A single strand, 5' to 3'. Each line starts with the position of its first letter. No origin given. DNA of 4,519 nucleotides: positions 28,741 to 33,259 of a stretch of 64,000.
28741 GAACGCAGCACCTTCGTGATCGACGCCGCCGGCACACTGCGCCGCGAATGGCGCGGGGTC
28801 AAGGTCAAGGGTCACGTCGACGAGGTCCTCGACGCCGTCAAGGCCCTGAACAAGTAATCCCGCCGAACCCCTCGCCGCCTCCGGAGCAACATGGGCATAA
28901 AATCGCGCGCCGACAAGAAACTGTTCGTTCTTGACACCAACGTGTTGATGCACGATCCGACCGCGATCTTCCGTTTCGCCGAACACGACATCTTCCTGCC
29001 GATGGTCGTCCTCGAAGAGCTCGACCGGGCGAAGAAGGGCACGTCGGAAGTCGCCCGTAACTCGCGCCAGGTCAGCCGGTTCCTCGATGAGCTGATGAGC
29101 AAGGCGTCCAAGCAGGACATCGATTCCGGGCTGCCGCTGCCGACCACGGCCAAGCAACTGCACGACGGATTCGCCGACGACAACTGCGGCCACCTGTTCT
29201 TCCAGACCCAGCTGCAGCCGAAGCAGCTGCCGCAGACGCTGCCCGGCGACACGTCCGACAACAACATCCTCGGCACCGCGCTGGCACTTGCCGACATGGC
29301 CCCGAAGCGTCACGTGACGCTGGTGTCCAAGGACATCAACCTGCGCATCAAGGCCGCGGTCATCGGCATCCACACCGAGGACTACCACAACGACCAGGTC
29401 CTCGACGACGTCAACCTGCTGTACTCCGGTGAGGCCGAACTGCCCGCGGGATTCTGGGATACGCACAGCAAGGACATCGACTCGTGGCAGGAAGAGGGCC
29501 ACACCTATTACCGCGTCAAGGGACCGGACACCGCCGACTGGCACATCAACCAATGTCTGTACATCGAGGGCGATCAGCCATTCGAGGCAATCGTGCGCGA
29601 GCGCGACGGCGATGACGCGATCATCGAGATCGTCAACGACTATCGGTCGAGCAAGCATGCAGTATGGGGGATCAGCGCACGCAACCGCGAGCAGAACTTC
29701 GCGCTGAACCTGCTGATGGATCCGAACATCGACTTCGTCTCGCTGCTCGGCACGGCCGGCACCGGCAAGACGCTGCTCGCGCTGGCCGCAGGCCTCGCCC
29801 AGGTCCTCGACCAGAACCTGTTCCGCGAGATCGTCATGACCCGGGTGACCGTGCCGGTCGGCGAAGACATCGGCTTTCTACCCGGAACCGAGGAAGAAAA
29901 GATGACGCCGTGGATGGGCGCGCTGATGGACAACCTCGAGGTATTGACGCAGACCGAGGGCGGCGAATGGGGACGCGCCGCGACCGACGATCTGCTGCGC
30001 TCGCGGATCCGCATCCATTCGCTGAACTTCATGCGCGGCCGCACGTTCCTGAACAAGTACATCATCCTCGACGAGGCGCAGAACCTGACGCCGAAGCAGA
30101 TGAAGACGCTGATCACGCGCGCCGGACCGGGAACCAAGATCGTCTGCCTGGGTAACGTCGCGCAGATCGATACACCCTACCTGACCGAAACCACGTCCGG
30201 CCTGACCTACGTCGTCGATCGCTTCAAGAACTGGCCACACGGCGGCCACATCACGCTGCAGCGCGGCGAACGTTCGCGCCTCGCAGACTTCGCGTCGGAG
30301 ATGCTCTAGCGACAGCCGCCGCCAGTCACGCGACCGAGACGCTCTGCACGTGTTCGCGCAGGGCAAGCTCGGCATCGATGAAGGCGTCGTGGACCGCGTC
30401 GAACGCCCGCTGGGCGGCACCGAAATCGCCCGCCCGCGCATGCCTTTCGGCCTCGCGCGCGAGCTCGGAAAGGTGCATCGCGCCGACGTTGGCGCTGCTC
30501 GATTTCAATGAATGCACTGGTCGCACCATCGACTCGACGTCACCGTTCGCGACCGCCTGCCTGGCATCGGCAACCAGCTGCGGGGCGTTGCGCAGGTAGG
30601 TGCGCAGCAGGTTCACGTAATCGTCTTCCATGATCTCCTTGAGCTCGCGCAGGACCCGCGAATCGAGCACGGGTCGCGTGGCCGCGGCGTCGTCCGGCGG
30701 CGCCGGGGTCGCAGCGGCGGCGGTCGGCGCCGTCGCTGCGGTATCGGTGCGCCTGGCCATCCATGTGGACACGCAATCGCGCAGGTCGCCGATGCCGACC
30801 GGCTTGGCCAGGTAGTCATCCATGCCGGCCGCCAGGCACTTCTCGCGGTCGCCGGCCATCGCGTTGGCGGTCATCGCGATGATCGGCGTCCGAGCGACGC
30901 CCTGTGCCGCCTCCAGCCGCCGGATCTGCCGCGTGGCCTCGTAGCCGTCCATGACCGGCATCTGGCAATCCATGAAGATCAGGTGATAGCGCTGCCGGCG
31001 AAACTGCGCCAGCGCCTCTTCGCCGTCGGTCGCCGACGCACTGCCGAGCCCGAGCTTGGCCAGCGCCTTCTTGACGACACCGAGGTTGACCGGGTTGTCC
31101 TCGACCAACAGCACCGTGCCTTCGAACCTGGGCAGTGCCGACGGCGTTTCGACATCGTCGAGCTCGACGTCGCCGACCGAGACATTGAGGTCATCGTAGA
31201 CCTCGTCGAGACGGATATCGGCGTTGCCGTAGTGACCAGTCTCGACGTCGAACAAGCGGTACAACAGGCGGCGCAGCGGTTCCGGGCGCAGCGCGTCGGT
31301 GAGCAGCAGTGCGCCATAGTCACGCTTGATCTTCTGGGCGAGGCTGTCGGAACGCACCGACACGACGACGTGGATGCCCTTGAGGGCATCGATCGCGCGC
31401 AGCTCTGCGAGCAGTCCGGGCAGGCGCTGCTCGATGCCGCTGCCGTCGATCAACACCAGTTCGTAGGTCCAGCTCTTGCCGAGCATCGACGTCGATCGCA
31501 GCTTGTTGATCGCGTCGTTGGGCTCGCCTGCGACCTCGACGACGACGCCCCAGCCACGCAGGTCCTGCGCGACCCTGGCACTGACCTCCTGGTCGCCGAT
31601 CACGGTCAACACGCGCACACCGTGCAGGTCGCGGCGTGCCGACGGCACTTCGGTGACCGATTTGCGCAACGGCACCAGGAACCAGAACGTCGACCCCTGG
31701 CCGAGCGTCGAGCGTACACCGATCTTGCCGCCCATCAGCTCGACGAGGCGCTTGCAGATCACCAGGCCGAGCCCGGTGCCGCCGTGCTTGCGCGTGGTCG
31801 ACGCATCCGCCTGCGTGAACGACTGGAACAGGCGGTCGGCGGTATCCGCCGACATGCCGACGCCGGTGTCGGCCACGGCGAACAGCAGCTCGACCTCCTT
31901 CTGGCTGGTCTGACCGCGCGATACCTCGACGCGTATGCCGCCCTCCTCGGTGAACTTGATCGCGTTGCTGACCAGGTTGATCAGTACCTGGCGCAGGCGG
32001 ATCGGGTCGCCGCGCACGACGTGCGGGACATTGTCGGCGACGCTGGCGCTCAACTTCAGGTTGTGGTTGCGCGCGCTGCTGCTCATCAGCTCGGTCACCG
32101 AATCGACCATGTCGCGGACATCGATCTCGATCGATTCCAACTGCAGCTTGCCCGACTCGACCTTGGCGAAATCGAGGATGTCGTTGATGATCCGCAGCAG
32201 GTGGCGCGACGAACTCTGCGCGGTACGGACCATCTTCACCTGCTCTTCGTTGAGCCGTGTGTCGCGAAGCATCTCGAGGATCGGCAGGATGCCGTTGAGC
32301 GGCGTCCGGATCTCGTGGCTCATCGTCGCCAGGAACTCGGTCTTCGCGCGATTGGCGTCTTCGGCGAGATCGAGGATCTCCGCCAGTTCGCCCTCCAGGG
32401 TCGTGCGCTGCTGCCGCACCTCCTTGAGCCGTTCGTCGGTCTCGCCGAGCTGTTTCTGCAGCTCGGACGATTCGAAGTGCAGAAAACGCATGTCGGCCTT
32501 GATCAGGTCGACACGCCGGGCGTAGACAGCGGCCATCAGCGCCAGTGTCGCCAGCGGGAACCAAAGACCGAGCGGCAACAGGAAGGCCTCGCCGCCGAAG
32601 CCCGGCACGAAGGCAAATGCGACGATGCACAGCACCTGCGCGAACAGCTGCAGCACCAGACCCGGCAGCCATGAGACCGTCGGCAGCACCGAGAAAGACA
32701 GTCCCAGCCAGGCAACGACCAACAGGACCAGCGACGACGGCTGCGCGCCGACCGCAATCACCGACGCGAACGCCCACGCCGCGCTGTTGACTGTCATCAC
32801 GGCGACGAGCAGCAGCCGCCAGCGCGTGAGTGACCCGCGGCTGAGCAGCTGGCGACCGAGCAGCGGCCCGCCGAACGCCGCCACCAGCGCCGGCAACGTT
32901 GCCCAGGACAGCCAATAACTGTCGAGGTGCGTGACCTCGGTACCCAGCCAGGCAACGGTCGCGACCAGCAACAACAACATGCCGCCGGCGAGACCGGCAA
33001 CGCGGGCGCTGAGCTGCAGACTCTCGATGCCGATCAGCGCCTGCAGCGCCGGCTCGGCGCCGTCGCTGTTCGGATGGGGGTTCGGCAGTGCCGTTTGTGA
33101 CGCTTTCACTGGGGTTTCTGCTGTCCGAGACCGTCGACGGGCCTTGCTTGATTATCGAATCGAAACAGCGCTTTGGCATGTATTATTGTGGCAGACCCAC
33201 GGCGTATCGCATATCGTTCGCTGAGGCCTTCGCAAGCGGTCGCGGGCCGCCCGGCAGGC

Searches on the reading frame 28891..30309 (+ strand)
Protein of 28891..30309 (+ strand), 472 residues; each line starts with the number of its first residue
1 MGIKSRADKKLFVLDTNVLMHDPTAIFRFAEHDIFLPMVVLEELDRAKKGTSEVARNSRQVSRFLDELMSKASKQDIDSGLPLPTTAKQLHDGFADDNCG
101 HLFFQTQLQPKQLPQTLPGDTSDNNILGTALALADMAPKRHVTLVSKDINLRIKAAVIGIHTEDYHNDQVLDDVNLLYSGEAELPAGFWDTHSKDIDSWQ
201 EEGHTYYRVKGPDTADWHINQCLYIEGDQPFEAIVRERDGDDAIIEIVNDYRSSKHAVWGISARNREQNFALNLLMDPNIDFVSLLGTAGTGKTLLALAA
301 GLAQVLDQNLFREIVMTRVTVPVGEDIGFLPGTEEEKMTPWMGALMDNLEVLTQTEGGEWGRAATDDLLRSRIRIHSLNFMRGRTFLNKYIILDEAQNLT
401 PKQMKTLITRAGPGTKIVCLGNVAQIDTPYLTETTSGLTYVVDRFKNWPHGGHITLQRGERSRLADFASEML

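Call 28: search_protein_families(library=pfam, proteins=[window:28891-30309:+], max_evalue=0.001)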
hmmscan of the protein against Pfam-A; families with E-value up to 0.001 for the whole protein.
window:28891-30309:+ (472 aa): 4 families
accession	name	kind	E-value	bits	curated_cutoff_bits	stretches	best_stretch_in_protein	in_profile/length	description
PF02562.22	PhoH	-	7e-48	163.3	27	1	261-459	2-189/205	PhoH-like protein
PF13638.12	PIN_4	-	3.4e-36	124.9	21.9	1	12-166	1-132/132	PIN domain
PF13604.12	AAA_30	-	6.5e-05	23.2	27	1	265-426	3-128/191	AAA domain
PF13401.12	AAA_22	-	0.00025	21.8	27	0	282-410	7-107/130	AAA domain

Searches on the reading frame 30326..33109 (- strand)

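Call 28: search_protein_families(library=pfam, proteins=[window:30326-33109:-], max_evalue=0.001)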
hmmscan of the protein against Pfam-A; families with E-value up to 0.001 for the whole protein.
window:30326-33109:- (927 aa): 4 families
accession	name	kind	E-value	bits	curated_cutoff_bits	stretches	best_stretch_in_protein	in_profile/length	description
PF02518.31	HATPase_c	-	3.9e-31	108.2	26.4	1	367-482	1-110/111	Histidine kinase-, DNA gyrase B-, and HSP90-like ATPase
PF00072.30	Response_reg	-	8.1e-28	97.3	30.2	1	666-779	1-109/111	Response regulator receiver domain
PF00512.31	HisKA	-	5.4e-22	78.1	26.9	1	255-320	1-66/66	His Kinase A (phospho-acceptor) domain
PF01627.28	Hpt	-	7.1e-13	49.1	24.6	1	834-910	2-78/84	Hpt domain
